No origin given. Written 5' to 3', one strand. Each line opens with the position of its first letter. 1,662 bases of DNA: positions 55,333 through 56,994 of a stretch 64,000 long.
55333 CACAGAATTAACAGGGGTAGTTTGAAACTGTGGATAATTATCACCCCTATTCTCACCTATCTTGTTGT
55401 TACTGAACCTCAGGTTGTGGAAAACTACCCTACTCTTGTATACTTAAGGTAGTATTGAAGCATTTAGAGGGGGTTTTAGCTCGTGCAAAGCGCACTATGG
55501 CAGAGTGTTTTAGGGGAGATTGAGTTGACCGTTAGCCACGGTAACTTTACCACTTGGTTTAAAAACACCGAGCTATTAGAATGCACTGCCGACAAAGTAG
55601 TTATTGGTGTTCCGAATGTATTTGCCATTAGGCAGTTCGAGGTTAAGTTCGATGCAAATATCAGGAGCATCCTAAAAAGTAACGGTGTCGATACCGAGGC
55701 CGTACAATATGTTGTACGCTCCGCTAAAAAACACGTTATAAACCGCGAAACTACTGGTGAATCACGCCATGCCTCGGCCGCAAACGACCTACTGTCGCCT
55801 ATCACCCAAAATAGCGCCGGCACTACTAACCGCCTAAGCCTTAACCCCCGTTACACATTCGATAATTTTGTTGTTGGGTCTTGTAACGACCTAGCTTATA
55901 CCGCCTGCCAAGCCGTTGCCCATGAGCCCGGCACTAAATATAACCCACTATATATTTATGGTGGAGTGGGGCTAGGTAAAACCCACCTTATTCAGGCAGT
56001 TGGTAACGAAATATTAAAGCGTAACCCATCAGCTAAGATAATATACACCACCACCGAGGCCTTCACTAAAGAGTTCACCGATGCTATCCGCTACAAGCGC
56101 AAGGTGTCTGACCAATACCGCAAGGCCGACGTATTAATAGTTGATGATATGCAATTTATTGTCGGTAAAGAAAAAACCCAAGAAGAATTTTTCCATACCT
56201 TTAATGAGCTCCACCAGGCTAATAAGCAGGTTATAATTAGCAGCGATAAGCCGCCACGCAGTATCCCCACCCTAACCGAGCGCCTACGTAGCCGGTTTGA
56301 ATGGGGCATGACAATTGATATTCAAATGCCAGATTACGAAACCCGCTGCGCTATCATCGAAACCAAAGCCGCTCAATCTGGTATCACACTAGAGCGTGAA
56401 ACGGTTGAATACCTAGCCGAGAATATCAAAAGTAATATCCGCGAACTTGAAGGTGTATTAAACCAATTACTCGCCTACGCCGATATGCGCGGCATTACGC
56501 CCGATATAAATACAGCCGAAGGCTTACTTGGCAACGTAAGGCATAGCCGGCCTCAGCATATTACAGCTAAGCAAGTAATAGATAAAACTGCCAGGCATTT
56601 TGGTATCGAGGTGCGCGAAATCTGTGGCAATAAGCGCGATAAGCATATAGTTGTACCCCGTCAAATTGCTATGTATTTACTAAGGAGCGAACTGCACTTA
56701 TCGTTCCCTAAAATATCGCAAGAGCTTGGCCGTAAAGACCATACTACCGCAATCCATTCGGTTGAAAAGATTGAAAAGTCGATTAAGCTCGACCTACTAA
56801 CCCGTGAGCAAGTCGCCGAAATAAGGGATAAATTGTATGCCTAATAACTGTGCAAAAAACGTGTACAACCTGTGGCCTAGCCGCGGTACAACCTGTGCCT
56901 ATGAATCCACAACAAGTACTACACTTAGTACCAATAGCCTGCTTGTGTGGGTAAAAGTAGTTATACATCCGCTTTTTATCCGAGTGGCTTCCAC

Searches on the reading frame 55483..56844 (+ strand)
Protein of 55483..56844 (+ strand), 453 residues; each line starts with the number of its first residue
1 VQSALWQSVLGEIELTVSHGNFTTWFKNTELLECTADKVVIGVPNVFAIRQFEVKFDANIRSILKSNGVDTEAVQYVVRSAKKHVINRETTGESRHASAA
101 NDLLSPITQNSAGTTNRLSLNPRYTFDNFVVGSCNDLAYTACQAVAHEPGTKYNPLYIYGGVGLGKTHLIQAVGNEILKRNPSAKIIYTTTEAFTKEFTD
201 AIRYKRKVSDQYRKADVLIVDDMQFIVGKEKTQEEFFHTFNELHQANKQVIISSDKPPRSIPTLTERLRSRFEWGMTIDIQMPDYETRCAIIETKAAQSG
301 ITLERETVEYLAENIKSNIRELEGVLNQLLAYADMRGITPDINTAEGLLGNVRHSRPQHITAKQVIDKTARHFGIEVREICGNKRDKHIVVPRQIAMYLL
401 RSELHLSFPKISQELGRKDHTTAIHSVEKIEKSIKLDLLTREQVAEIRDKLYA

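Call 82: find_homologous_proteins(query=window:55483-56844:+, max_evalue=1e-20)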
Query window:55483-56844:+ (453 aa): 8000 proteins with E <= 1e-20 among 8000 candidates; the best 120 are listed.
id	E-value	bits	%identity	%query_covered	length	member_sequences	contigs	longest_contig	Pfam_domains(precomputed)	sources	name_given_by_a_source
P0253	0.0e+0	1012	100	100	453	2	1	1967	PF11638.14,PF01695.24,PF00308.25,PF08299.18,PF00004.36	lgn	-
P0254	3.0e-251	852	83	100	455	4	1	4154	PF11638.14,PF01695.24,PF00308.25,PF08299.18,PF00004.36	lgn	-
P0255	8.8e-250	847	82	100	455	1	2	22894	PF11638.14,PF01695.24,PF00308.25,PF08299.18,PF00004.36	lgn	-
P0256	2.0e-249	846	83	100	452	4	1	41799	PF11638.14,PF01695.24,PF00308.25,PF08299.18,PF00004.36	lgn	-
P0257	2.8e-230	783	75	100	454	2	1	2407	PF11638.14,PF01695.24,PF00308.25,PF08299.18,PF00004.36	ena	-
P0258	3.0e-230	783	76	100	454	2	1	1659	PF11638.14,PF01695.24,PF00308.25,PF08299.18,PF00004.36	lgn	-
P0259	4.2e-230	782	75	100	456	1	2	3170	PF11638.14,PF01695.24,PF00308.25,PF08299.18,PF00004.36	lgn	-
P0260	4.9e-230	782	76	100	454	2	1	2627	PF11638.14,PF01695.24,PF00308.25,PF08299.18,PF00004.36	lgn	-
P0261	1.7e-229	780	75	100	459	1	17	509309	PF11638.14,PF01695.24,PF00308.25,PF08299.18,PF00004.36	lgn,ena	-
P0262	2.8e-229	779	75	100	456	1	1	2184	PF11638.14,PF01695.24,PF00308.25,PF08299.18,PF00004.36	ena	-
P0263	4.0e-229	779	75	100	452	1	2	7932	PF11638.14,PF01695.24,PF00308.25,PF08299.18,PF00004.36,PF13401.13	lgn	-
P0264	7.3e-229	778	75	100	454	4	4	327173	PF11638.14,PF01695.24,PF00308.25,PF08299.18,PF00004.36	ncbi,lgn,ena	-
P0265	2.2e-228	776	74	100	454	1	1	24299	PF11638.14,PF01695.24,PF00308.25,PF08299.18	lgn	-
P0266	2.7e-228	776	74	100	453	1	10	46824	PF11638.14,PF01695.24,PF00308.25,PF08299.18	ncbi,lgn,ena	-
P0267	3.7e-228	776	74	100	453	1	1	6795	PF11638.14,PF01695.24,PF00308.25,PF08299.18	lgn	-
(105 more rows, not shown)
